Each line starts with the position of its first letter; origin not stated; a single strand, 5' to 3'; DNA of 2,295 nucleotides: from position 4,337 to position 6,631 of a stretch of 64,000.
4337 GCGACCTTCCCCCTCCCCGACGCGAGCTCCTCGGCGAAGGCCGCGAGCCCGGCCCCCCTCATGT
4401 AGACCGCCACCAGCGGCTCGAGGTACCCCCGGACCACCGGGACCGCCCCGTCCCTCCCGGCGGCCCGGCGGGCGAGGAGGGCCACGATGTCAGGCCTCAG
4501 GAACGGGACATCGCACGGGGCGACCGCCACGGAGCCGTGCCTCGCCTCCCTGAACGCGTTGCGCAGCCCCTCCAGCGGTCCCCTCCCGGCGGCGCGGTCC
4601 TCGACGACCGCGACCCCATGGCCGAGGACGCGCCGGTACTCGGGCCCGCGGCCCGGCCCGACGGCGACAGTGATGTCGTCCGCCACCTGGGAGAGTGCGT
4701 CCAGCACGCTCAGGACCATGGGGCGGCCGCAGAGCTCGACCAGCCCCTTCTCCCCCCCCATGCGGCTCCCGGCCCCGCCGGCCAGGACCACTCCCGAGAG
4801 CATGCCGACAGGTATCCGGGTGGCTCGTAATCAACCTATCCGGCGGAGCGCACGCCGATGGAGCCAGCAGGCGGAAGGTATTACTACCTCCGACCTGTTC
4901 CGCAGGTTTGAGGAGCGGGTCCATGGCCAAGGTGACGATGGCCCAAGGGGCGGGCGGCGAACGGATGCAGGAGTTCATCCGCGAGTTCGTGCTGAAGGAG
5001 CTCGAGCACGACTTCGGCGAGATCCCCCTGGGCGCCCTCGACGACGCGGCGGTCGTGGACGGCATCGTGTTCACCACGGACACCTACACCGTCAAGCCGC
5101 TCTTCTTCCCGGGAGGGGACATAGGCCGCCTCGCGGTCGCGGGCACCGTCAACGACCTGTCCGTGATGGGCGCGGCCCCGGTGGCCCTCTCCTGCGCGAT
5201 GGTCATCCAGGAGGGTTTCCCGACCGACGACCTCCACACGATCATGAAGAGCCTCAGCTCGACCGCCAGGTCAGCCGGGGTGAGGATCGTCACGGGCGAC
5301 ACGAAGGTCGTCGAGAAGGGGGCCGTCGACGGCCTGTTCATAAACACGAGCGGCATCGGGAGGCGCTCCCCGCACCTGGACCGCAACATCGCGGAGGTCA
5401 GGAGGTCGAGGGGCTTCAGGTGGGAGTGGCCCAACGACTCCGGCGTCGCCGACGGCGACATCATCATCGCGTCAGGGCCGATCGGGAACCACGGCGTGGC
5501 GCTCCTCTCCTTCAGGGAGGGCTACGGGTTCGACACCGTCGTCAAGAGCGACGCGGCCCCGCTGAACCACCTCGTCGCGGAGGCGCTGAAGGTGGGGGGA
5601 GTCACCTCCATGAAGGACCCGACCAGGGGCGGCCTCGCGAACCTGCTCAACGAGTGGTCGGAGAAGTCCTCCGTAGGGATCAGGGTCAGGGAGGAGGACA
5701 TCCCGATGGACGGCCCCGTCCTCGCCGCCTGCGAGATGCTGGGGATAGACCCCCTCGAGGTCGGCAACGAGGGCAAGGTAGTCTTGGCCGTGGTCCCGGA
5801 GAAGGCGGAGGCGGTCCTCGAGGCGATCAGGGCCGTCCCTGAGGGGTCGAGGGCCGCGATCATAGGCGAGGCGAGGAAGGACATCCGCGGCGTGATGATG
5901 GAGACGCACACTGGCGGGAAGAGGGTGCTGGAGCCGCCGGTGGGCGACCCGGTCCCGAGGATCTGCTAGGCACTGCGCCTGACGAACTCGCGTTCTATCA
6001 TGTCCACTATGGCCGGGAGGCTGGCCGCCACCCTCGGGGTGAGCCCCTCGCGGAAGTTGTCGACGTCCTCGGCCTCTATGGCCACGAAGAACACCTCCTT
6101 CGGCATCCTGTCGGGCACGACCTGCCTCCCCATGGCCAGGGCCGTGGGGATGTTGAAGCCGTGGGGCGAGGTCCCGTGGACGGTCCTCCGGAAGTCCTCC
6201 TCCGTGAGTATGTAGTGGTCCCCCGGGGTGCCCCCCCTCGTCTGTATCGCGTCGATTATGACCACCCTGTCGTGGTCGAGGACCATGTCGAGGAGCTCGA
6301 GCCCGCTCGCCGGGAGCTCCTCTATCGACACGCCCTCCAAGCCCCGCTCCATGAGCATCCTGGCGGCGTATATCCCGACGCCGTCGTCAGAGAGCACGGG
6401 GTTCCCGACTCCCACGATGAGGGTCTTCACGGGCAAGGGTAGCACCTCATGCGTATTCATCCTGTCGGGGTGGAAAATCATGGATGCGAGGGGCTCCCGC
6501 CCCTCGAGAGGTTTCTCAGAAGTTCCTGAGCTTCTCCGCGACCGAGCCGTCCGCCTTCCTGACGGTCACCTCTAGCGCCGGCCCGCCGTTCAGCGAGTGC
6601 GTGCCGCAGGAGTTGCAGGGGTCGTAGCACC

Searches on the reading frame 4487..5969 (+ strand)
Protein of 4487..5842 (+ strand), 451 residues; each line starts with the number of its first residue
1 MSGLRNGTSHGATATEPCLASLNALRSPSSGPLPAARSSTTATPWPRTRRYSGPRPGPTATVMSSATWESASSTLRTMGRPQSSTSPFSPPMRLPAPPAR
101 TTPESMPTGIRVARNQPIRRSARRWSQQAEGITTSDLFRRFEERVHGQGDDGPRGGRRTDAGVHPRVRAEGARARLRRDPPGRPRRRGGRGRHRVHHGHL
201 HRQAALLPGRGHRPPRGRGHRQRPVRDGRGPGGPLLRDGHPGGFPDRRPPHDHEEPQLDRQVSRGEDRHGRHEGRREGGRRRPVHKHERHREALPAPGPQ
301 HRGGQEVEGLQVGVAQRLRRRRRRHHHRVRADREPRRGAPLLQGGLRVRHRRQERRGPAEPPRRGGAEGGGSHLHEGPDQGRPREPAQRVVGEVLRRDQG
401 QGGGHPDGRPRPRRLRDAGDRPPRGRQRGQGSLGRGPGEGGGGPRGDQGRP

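Call 29: search_protein_families(library=pfam, proteins=[window:4487-5842:+], max_evalue=0.00001)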
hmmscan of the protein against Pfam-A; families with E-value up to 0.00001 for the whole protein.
window:4487-5842:+ (451 aa): 0 families

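Call 70: search_protein_families(library=pfam, proteins=[window:4695-5969:+], max_evalue=0.001)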
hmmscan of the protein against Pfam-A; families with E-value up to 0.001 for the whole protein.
window:4695-5969:+ (424 aa): 2 families
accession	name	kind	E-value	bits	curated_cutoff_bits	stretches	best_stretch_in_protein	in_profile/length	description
PF02769.27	AIRS_C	-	1.2e-24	87.7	23.1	1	253-396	2-148/156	AIR synthase related protein, C-terminal domain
PF00586.29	AIRS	-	3.2e-22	79.5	24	1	116-223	2-111/112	AIR synthase related protein, N-terminal domain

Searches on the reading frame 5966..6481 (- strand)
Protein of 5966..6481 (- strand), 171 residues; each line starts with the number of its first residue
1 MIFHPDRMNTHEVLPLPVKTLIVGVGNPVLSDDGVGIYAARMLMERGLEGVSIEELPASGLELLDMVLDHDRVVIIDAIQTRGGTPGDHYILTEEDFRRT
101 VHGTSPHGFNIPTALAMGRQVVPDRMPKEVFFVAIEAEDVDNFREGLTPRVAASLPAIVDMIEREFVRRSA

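Call 5: search_protein_families(library=pfam, proteins=[window:5966-6481:-], max_evalue=0.001)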
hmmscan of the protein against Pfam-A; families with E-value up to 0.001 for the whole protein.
window:5966-6481:- (171 aa): 1 family
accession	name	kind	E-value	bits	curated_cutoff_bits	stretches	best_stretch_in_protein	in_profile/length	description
PF01750.23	HycI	-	2.1e-11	44.2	23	1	58-164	24-129/130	Hydrogenase maturation protease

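Call 38: search_protein_families(library=ncbifam, proteins=[window:5966-6481:-], max_evalue=0.001)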
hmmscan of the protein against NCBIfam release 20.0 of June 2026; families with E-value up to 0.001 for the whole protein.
window:5966-6481:- (171 aa): 7 families
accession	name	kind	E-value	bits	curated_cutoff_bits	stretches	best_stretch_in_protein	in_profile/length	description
TIGR00072.1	hydrog_prot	superfamily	1e-30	106.6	47.45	1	21-165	1-144/145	hydrogenase maturation protease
NF007777.0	PRK10466.1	equivalog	4.2e-16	59.1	190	1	19-164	2-147/164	HyaD/HybD family hydrogenase maturation endopeptidase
TIGR00140.1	hupD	subfamily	4.3e-16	59.2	151.8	1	21-165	2-146/151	HyaD/HybD family hydrogenase maturation endopeptidase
NF045519.1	NiFeSe_H2_mat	exception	5.7e-15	55.4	190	1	19-166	2-147/152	NiFeSe hydrogenase maturation protease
TIGR00130.1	frhD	equivalog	3.1e-07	30.6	134.95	1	19-166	4-151/153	coenzyme F420-reducing hydrogenase, FrhD protein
TIGR00142.1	hycI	equivalog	3e-06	27.1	119.1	1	21-163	2-139/146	hydrogenase maturation peptidase HycI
NF007616.0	PRK10264.1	equivalog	0.00087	19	261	0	20-145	6-132/195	hydrogenase 1 maturation protease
